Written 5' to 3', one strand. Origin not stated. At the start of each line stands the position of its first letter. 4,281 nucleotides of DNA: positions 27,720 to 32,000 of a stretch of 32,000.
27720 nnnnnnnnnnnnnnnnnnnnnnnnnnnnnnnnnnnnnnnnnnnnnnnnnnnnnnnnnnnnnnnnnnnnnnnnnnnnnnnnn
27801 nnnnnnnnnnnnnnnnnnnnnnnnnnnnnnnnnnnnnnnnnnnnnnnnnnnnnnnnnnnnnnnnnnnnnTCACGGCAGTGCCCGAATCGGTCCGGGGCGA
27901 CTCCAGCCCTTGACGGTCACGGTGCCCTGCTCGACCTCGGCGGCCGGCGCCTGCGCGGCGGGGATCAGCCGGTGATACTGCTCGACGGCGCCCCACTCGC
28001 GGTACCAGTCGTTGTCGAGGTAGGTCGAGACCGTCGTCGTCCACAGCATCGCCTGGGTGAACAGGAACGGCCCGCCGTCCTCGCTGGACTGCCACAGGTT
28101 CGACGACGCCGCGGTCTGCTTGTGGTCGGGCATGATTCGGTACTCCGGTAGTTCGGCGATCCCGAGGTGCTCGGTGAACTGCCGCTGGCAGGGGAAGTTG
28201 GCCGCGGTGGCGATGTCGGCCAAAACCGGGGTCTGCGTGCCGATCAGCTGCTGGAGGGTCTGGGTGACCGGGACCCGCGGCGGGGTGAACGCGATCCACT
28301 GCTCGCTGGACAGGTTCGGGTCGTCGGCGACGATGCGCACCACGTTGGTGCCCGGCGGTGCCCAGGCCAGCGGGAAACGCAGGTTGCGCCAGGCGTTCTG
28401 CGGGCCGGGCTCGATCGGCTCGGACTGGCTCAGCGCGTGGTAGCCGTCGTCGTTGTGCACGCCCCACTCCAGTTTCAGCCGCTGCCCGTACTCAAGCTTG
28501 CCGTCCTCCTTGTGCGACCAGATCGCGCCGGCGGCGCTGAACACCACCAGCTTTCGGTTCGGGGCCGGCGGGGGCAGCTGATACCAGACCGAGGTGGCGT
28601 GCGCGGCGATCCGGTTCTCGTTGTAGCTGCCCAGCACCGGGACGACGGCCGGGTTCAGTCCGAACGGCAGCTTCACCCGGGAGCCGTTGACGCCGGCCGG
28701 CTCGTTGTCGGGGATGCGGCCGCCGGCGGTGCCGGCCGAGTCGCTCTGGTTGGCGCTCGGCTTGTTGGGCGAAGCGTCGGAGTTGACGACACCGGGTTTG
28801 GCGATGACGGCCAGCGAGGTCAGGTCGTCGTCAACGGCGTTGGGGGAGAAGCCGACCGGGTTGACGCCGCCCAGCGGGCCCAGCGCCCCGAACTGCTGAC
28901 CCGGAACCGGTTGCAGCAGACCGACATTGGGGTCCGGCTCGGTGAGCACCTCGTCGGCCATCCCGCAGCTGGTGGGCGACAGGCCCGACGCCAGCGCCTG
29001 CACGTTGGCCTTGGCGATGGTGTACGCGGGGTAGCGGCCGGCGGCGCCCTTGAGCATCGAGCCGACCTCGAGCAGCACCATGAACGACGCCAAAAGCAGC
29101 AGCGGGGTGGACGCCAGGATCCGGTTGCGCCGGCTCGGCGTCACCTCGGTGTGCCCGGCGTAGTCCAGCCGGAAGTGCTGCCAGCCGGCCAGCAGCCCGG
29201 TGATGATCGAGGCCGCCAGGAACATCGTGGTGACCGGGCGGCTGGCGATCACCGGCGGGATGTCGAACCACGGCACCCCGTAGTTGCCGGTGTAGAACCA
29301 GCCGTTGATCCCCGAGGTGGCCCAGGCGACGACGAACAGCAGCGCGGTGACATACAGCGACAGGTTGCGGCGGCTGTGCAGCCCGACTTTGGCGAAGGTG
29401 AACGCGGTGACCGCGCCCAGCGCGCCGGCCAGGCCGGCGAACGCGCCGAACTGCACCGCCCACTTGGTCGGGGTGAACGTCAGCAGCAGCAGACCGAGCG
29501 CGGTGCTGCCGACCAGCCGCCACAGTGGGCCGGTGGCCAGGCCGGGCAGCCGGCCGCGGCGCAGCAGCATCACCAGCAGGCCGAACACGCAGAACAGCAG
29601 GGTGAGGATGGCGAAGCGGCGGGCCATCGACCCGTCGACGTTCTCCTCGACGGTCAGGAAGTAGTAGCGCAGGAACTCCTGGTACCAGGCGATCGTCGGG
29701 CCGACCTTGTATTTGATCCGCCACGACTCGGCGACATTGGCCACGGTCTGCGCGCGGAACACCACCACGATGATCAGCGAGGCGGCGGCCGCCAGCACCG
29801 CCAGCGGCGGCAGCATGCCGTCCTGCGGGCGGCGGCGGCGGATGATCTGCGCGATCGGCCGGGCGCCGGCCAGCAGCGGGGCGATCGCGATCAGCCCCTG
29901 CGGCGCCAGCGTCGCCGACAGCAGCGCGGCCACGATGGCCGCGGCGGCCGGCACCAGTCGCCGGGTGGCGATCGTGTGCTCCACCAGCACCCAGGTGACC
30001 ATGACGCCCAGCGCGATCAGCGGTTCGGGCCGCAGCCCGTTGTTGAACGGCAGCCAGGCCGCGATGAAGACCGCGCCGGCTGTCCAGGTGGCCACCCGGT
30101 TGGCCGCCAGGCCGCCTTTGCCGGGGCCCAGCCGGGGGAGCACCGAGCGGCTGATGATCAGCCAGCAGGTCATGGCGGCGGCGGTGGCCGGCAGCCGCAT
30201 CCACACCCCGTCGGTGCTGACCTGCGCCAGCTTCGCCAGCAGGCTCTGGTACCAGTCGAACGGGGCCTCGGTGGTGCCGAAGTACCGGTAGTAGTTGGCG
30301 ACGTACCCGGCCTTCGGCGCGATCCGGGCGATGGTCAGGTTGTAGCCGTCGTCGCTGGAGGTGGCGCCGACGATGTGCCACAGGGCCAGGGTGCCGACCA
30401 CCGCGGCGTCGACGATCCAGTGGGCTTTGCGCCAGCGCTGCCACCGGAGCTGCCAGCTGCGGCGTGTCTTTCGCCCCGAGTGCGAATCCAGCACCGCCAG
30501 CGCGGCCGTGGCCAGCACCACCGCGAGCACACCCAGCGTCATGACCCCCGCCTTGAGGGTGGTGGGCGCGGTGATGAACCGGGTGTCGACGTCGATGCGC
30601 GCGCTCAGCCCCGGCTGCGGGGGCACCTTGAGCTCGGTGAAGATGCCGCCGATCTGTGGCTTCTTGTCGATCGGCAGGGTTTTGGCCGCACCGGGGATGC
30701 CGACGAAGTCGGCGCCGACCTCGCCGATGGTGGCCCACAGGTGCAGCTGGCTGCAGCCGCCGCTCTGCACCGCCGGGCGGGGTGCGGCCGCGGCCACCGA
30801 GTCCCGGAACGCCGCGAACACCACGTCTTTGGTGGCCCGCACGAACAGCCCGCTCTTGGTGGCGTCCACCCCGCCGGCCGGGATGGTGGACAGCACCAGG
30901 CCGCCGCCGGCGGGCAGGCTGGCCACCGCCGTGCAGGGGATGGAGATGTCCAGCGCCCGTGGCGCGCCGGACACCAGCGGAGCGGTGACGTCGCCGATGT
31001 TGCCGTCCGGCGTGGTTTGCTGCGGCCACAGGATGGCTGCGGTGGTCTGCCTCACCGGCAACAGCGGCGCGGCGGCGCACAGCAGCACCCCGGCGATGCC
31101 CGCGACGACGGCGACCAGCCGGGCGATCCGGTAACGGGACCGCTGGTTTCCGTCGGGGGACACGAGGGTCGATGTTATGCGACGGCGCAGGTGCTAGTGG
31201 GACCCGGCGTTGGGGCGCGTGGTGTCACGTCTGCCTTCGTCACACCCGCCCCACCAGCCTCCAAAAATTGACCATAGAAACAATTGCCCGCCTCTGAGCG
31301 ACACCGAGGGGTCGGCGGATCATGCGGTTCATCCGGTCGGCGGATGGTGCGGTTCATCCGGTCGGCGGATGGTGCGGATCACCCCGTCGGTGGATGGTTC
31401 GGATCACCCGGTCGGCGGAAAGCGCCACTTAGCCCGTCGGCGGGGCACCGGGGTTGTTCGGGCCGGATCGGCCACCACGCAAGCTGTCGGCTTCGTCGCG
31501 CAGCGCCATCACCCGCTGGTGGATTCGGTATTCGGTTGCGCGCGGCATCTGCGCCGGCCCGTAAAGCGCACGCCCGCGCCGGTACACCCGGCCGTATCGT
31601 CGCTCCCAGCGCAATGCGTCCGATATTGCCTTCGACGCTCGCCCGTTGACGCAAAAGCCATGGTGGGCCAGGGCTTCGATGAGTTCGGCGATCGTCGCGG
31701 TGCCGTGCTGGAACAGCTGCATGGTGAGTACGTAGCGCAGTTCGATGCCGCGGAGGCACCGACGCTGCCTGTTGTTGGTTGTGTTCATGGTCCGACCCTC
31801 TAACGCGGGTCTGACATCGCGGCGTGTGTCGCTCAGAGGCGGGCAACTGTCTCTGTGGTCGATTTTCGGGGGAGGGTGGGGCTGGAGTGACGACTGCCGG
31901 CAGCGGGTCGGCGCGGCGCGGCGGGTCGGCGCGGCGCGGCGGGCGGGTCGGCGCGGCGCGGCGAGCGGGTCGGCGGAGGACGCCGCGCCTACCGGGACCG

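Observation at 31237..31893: Inverted-repeat-bounded 657-bp cassette carrying a small wHTH gene, inserted directly upstream of embA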

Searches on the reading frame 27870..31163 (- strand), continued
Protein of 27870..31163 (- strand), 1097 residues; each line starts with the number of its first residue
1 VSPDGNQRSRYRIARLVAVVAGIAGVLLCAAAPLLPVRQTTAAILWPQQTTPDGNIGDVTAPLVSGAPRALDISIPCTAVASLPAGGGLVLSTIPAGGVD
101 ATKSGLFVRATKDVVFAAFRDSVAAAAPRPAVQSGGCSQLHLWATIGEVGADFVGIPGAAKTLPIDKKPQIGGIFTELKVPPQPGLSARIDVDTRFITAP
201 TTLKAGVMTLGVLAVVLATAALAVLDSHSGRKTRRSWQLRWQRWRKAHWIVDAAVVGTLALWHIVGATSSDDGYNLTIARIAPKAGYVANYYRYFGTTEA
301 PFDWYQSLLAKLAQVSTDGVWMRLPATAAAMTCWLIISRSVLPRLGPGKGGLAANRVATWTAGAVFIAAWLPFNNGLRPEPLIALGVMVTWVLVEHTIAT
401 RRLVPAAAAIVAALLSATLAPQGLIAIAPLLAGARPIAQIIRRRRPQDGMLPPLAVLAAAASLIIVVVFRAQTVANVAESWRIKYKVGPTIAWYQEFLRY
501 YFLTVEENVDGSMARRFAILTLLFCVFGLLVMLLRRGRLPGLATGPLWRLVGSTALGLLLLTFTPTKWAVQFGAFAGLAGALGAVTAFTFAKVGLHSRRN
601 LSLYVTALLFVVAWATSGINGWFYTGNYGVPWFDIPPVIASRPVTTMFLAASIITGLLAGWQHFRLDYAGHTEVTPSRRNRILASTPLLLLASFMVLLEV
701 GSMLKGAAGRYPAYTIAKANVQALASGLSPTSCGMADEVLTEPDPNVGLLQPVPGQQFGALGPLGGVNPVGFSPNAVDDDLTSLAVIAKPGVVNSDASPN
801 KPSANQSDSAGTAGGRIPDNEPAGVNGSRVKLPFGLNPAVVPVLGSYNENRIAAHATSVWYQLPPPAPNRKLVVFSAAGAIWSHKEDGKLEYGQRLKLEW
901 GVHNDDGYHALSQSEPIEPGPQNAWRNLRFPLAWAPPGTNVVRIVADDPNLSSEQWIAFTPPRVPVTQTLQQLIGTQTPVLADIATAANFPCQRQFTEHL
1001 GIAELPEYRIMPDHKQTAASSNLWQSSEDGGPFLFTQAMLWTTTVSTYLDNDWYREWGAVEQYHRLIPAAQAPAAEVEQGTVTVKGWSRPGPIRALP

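Call 51: find_encoding_contigs(protein=P0271, flank=2500, max_places=1)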
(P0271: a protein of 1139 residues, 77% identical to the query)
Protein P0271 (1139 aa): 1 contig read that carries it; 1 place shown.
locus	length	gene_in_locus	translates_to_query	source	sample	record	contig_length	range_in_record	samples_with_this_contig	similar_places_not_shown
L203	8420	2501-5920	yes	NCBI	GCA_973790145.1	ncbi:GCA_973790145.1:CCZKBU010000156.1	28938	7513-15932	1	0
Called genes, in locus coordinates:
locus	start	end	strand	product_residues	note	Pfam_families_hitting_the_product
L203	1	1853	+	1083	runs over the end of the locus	PF17689:Arabino_trans_N, PF04602:Arabinose_trans, PF14896:Arabino_trans_C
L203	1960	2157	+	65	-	-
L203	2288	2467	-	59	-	-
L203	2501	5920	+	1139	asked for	PF17689:Arabino_trans_N, PF04602:Arabinose_trans, PF14896:Arabino_trans_C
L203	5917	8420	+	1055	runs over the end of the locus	PF17689:Arabino_trans_N, PF04602:Arabinose_trans, PF14896:Arabino_trans_C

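Call 52: find_encoding_contigs(protein=P0272, flank=2500, max_places=1)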
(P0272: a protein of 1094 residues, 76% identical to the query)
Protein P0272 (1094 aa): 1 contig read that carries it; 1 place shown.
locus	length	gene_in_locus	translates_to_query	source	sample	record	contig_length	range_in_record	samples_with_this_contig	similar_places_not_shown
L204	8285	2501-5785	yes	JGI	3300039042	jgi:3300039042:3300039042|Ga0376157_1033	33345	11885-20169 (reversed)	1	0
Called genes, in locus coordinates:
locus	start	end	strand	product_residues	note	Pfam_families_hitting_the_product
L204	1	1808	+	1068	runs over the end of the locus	PF17689:Arabino_trans_N, PF04602:Arabinose_trans, PF14896:Arabino_trans_C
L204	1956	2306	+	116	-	-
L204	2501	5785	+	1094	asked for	PF17689:Arabino_trans_N, PF04602:Arabinose_trans, PF14896:Arabino_trans_C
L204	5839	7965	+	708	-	PF17689:Arabino_trans_N, PF04602:Arabinose_trans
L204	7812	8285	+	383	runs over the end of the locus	PF14896:Arabino_trans_C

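Call 53: find_encoding_contigs(protein=P0304, flank=2500, max_places=1)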
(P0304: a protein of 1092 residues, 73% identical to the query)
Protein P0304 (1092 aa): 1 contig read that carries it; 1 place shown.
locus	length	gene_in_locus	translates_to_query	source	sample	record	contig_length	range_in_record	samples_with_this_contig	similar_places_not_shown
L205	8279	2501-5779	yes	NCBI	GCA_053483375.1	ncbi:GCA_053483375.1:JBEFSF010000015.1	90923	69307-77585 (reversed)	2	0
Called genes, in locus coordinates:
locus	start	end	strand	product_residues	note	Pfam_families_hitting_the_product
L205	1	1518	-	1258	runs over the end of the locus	-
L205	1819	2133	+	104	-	-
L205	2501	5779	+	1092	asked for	PF17689:Arabino_trans_N, PF04602:Arabinose_trans, PF14896:Arabino_trans_C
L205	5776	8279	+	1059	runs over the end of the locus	PF17689:Arabino_trans_N, PF04602:Arabinose_trans, PF14896:Arabino_trans_C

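Call 74: find_encoding_contigs(protein=P0282, flank=2500, max_places=1)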
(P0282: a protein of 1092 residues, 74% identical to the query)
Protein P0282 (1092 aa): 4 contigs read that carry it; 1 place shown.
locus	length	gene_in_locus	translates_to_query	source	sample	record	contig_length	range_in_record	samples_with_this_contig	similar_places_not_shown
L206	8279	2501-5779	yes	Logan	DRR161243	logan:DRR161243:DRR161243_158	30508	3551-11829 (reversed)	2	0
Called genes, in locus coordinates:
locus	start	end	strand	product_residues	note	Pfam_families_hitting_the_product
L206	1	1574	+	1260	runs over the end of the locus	PF17689:Arabino_trans_N, PF04602:Arabinose_trans, PF14896:Arabino_trans_C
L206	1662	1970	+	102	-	PF02604:PhdYeFM_antitox (weak)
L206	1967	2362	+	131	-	PF01850:PIN (weak)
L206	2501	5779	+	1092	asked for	PF17689:Arabino_trans_N, PF04602:Arabinose_trans, PF14896:Arabino_trans_C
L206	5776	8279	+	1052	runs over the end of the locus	PF17689:Arabino_trans_N, PF04602:Arabinose_trans, PF14896:Arabino_trans_C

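Call 75: find_encoding_contigs(protein=P0285, flank=2500, max_places=1)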
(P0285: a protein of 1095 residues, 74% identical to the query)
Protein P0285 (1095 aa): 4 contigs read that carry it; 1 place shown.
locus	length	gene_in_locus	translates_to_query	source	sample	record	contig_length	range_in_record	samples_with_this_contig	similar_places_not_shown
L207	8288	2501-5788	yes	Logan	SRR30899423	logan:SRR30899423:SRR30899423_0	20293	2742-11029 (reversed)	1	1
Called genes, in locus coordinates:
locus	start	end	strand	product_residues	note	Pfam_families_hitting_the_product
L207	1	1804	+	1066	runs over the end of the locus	PF17689:Arabino_trans_N, PF04602:Arabinose_trans, PF14896:Arabino_trans_C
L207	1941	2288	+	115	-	-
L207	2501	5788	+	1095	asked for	PF17689:Arabino_trans_N, PF04602:Arabinose_trans, PF14896:Arabino_trans_C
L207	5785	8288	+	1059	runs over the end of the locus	PF17689:Arabino_trans_N, PF04602:Arabinose_trans, PF14896:Arabino_trans_C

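Call 76: find_encoding_contigs(protein=P0342, flank=2500, max_places=1)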
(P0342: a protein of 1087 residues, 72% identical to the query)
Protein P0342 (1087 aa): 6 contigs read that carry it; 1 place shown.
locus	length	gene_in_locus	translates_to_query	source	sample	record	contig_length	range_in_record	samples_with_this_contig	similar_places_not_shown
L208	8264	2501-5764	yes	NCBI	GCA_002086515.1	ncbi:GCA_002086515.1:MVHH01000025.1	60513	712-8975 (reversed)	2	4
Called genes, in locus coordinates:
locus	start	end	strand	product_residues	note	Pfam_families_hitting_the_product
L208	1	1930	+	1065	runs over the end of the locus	PF17689:Arabino_trans_N, PF04602:Arabinose_trans, PF14896:Arabino_trans_C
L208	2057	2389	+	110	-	-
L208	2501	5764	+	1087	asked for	PF17689:Arabino_trans_N, PF04602:Arabinose_trans, PF14896:Arabino_trans_C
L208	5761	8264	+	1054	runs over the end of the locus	PF17689:Arabino_trans_N, PF04602:Arabinose_trans, PF14896:Arabino_trans_C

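Call 77: find_encoding_contigs(protein=P0281, flank=2500, max_places=1)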
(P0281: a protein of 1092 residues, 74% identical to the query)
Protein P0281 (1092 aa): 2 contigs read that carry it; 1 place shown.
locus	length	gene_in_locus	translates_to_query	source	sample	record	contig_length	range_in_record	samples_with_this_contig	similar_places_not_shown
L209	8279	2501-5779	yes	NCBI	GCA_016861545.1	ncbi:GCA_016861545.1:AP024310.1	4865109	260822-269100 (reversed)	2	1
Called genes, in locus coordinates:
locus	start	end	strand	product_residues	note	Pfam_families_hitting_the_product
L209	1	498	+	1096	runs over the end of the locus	PF17689:Arabino_trans_N, PF04602:Arabinose_trans, PF14896:Arabino_trans_C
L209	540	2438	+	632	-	PF02129:Peptidase_S15, PF08530:PepX_C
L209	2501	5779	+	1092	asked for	PF17689:Arabino_trans_N, PF04602:Arabinose_trans, PF14896:Arabino_trans_C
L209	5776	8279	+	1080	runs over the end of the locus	PF17689:Arabino_trans_N, PF04602:Arabinose_trans, PF14896:Arabino_trans_C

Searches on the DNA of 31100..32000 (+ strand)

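Call 29: search_rna_families(source=window, start=31100, end=32000, threshold=evalue, max_evalue=1)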
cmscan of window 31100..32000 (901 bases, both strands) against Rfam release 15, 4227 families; matches with E-value up to 1: 0.
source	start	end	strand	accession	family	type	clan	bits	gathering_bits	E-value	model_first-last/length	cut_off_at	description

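Call 72: search_dna_similar(query=window:31237-31893:+, collection=plasmids, mode=distant, max_evalue=0.01, max_rows=15)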
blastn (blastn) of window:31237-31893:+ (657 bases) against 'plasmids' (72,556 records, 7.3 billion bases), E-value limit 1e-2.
No match.
